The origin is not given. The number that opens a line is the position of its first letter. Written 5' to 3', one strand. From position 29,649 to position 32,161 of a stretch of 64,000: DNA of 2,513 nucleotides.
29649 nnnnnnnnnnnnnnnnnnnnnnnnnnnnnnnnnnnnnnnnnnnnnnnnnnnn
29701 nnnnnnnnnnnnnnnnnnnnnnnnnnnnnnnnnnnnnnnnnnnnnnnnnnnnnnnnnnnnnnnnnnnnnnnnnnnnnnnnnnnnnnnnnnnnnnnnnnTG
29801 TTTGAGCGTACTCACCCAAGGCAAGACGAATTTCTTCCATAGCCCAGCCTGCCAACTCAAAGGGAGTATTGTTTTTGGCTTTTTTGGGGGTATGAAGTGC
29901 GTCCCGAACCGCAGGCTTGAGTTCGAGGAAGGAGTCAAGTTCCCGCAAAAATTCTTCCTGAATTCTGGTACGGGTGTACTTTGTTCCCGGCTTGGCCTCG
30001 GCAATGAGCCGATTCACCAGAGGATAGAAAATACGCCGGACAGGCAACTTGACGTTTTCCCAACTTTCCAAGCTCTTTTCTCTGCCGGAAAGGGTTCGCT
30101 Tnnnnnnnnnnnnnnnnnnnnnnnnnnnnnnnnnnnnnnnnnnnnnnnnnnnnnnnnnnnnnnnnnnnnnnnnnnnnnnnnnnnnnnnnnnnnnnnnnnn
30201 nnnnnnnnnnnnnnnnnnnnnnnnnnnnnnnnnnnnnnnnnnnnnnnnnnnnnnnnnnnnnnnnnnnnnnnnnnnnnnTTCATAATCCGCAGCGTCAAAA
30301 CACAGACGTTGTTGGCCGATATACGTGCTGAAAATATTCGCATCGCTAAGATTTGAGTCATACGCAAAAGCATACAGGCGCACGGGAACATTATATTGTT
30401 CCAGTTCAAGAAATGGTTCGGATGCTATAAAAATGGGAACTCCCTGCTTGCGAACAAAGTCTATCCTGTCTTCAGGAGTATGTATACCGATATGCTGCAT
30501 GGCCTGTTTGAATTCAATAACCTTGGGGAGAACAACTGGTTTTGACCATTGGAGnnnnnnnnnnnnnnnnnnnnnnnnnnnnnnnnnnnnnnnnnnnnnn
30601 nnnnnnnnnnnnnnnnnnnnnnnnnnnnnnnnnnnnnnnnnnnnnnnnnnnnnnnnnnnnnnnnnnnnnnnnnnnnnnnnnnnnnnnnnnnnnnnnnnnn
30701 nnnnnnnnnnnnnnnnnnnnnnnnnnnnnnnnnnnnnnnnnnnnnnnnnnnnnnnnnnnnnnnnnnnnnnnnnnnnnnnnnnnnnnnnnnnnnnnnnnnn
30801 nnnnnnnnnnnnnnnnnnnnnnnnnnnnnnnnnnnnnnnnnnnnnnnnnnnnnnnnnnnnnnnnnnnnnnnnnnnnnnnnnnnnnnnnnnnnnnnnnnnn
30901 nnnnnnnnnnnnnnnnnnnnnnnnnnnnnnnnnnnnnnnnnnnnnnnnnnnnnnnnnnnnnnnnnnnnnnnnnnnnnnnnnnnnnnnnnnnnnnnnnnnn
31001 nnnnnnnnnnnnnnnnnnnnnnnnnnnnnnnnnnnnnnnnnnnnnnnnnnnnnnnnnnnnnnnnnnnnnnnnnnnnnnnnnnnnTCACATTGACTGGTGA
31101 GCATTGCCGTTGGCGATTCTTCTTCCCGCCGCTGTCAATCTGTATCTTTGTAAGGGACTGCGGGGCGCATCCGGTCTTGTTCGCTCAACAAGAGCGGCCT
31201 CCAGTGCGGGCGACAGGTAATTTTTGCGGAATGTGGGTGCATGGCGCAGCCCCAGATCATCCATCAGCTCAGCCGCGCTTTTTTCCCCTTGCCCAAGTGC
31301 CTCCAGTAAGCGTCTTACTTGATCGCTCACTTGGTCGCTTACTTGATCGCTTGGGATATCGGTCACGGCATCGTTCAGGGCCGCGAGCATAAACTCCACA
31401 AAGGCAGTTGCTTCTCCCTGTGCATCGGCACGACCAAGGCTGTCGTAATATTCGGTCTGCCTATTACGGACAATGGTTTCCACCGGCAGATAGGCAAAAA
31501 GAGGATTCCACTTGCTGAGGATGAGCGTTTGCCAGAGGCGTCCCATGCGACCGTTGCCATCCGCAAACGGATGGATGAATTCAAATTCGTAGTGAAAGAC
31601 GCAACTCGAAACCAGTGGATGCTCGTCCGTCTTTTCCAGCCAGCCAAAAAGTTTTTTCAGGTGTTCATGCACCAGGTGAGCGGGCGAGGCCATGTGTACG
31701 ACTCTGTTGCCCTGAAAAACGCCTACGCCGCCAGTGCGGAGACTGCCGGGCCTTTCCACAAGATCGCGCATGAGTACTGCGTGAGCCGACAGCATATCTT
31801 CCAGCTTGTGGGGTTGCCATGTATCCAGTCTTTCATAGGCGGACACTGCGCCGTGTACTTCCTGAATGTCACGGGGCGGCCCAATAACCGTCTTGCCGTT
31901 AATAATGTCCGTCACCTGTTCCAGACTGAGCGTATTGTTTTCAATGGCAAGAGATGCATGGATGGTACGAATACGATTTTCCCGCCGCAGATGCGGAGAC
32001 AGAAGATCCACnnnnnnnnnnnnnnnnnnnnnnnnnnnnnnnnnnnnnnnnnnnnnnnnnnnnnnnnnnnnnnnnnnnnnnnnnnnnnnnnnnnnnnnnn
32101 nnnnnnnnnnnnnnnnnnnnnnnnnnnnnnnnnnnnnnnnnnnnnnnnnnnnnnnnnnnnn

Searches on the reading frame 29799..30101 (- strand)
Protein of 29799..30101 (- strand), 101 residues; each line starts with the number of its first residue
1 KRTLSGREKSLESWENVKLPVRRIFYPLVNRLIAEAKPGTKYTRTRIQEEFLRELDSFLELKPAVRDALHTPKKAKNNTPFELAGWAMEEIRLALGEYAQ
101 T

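Call 66: search_solved_structures(query=A4, max_evalue=10, show_alignments=2)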
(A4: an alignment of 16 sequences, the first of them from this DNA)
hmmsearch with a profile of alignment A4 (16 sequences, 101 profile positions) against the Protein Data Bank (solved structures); distinct sequences matched with E-value up to 10: 7.
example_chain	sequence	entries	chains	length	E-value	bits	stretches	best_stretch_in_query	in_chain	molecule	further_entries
8snb_8Q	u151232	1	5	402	0.022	18.2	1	29-76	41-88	Tektin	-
7xf2_A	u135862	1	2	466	0.56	13.7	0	36-75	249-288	Capsid protein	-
9ej9_A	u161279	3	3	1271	0.57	13.7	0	41-78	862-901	Fanconi anemia group J protein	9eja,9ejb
2osz_A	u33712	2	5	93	0.6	13.6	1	41-93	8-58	Nucleoporin p58/p45 | Nucleoporin Nup58/Nup45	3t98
4jo9_B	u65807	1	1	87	0.76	13.3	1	41-93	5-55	Nucleoporin p58/p45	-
2qna_A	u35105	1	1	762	1.1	12.8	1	49-93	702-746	Importin subunit beta-1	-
8e1e_A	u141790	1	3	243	4.4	10.8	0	63-94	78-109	SG122_C3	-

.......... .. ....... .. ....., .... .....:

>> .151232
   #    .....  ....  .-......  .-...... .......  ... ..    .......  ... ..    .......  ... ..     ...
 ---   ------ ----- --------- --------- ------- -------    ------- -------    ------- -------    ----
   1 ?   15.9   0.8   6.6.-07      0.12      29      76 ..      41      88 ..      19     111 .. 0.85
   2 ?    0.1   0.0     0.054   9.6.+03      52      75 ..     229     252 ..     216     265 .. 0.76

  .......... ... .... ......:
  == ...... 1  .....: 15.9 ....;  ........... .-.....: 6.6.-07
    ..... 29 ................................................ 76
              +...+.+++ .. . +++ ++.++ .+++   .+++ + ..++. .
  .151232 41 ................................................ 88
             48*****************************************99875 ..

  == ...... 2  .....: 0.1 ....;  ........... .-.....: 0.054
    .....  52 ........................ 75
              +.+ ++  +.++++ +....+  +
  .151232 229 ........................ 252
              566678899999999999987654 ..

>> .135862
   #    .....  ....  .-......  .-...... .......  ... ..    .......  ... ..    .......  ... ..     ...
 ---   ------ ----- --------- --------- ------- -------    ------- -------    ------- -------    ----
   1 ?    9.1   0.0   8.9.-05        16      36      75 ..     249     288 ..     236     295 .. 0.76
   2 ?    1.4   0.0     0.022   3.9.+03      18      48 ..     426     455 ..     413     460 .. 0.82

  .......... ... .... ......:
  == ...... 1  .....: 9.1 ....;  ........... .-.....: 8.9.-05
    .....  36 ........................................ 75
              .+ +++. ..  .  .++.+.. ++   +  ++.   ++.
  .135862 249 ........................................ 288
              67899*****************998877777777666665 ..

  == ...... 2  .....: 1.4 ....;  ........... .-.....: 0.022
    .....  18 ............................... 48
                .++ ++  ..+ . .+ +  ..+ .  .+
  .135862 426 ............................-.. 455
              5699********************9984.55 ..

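Call 73: predict_structure(alignment_id=A4)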
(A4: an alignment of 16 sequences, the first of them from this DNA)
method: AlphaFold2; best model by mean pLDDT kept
length: 101 residues; sequences in the alignment: 16
mean_pLDDT: 88.2   pTM: 0.77
mean pLDDT of the five models: 88.2, 88.2, 88.0, 85.8, 85.8
residues with pLDDT >= 90: 74; 70-90: 15; 50-70: 10; < 50: 2
segments of 3 or more residues with pLDDT < 50: none
pLDDT, mean of each block of 10 residues (from residue 1): 56 81 94 93 96 94 93 90 93 93 78
secondary structure, 60 per line:
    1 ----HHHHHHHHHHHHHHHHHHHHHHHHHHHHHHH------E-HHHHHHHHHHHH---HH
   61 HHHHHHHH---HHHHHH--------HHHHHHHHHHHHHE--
elements in order: H5-35 H44-55 H59-68 H72-77 H86-98

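Call 75: fold_search(model_id=the predicted structure, library=pdb)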
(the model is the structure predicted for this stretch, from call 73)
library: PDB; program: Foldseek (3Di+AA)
matches with E <= 10: 50; with E <= 0.001: 0
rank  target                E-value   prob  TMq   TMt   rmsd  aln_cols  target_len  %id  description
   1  2qyw                  1.9e+00  0.14  0.27  0.28  10.0       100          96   16  Crystal structure of mouse vti1b Habc domain (released 2007-11-27)
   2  8xyv_A                2.5e+00  0.13  0.28  0.29  10.6       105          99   12  De novo designed protein 0705-5 (released 2024-10-02)
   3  8xyv_B                2.5e+00  0.11  0.25  0.26  10.7        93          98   13  De novo designed protein 0705-5 (released 2024-10-02)
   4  9had_A                2.5e+00  0.11  0.27  0.24  11.8        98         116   15  Der f 21 dust mite allergen with computationally designed DerF21_b10 binder (released 2024-12-18)
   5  1ez3_B                3.1e+00  0.10  0.26  0.23  13.7        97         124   10  CRYSTAL STRUCTURE OF THE NEURONAL T-SNARE SYNTAXIN-1A (released 2000-06-07)
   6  1ez3_A                3.4e+00  0.08  0.28  0.24  13.8        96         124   10  CRYSTAL STRUCTURE OF THE NEURONAL T-SNARE SYNTAXIN-1A (released 2000-06-07)
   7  8kdb_G                3.6e+00  0.06  0.27  0.13  10.8        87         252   22  Cryo-EM structure of the human parainfluenza virus hPIV3 L-P polymerase in dimeric form (released 2024-04-24)
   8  7udc_B                4.3e+00  0.09  0.31  0.17  13.2       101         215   10  cryo-EM structures of a synaptobrevin-Munc18-1-syntaxin-1 complex class1 (released 2022-04-06)
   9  8zah_A                4.3e+00  0.04  0.19  0.09  16.3        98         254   15  Crystal structure of the channel protein CorA from Campylobacter jejuni (released 2024-06-19)
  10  8zak_B                4.5e+00  0.04  0.20  0.09  16.2        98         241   15  Crystal structure of the channel protein CorA from Campylobacter jejuni in complex with Ni2+ (released 2024-06-19)
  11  8zak_A                4.5e+00  0.03  0.19  0.09  16.3        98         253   15  Crystal structure of the channel protein CorA from Campylobacter jejuni in complex with Ni2+ (released 2024-06-19)
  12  9rgx_A                4.8e+00  0.08  0.27  0.28   9.7       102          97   14  X-ray crystal structure of a de novo designed single-chain antiparallel 3-helix coiled-coil bundle, sc-apCC3-ACW (released 2025-09-03)
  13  2bl8_A                4.8e+00  0.06  0.18  0.19  11.8        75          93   16  1.6 Angstrom crystal structure of EntA-im: a bacterial immunity protein conferring immunity to the antimicrobial activ (released 2005-03-07)
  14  3zc1_C                5.3e+00  0.09  0.31  0.21   8.1        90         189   24  Crystal structure of AfC3PO (released 2013-01-23)
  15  9dbu                  5.3e+00  0.07  0.28  0.27  13.4       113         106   17  Apo Structure of Computationally Designed Homotetramer PW1 (released 2025-08-27)
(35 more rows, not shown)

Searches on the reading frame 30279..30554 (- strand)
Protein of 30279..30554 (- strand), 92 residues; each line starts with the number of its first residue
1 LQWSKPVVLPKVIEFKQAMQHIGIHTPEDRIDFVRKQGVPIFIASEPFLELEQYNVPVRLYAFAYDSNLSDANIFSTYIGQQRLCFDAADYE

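Call 67: search_solved_structures(query=A5, max_evalue=10, show_alignments=2)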
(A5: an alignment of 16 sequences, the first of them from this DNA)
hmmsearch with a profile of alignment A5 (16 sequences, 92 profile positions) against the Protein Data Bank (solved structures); distinct sequences matched with E-value up to 10: 1.
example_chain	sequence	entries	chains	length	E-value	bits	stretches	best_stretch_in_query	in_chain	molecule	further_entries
2bud_A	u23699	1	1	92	2.1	12.1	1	19-44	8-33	MALES-ABSENT ON THE FIRST PROTEIN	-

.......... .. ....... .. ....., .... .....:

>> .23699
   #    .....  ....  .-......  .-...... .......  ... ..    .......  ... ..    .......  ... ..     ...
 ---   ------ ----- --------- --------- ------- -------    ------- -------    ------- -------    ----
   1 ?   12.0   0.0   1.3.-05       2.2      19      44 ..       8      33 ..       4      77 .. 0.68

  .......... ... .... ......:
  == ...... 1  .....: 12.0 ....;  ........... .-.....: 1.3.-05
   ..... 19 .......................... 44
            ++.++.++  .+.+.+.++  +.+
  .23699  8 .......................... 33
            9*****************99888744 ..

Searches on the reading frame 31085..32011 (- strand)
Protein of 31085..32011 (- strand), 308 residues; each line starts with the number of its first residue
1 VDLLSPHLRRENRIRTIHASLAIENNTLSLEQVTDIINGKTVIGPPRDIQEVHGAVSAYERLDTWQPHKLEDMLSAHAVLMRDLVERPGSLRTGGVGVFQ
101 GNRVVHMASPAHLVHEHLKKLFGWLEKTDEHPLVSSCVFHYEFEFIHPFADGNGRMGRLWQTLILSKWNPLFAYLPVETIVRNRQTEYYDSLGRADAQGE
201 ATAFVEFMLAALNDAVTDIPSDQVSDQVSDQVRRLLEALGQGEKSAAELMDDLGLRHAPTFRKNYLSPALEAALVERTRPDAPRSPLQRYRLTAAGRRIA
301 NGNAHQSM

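Call 3: search_protein_families(library=pfam, proteins=[window:31085-32011:-], max_evalue=0.01)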
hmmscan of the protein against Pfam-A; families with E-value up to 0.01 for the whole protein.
window:31085-32011:- (308 aa): 2 families
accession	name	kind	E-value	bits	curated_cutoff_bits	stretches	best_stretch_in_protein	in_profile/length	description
PF21247.3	Fic-like_C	-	1.2e-28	99.2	27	1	230-293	1-64/64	Filamentation induced by cAMP protein Fic-like, C-terminal domain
PF02661.23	Fic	-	8.6e-20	71.8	24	1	70-165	4-93/93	Fic/DOC family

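Call 4: search_protein_families(library=padloc, proteins=[window:31085-32011:-], max_evalue=0.1)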
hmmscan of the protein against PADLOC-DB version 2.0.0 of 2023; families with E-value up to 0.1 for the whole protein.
window:31085-32011:- (308 aa): 9 families
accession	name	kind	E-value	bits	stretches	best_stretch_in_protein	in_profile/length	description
PDLC03963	SoFic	-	6.4e-38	129.1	1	14-266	58-313/361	-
PDLC04836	PDC-S04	-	1.1e-16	58.8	1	17-199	30-216/244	-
PDLC04837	PDC-S04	-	3.1e-16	57.4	1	16-208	29-220/234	-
PDLC04840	PDC-S04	-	2.7e-14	51.4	1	13-198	12-202/227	-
PDLC04966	PDC-S24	-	1.3e-12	45.3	1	98-194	262-367/497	-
PDLC04839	PDC-S04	-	2.1e-09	35.4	1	67-191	58-182/205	-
PDLC04838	PDC-S04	-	2.1e-06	25.7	1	65-166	60-163/209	-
PDLC04842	PDC-S04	-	3.3e-05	21.7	1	62-167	36-132/202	-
PDLC04841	PDC-S04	-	4.1e-05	21.4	1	71-167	143-230/292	-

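Call 6: search_protein_families(library=ncbifam, proteins=[window:31085-32011:-], max_evalue=0.1)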
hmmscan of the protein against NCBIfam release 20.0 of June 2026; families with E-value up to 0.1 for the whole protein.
window:31085-32011:- (308 aa): 3 families
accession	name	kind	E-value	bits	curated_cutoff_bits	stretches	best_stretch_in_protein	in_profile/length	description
NF046030.1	ProtAdlyltaseSoFic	equivalog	1.6e-15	56.9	550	1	124-215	169-262/361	protein adenylyltransferase Fic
TIGR02613.1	mob_myst_B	hypoth_equivalog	3.9e-06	26.9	124.4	1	120-207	96-184/186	mobile mystery protein B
NF046029.1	ProtAdlyltaseNmFic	equivalog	6.6e-05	22.7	230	1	61-167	20-117/177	protein adenylyltransferase Fic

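Call 7: search_protein_families(library=phrogs, proteins=[window:31085-32011:-], max_evalue=0.1)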
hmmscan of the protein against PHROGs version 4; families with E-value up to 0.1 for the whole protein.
window:31085-32011:- (308 aa): 6 families
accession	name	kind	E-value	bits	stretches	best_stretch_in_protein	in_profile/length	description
phrog_5978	-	unknown function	3e-29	103.2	1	16-237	56-290/364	-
phrog_11900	-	unknown function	9.2e-21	75.4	1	8-209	9-214/230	-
phrog_13548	-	unknown function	3.6e-12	47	1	102-219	157-276/379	-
phrog_23170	-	unknown function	1.1e-05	26.2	1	130-197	108-174/191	-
phrog_10690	-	unknown function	0.0046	17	1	133-185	266-318/346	-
phrog_12747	-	unknown function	0.049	14.2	1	68-160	54-151/211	-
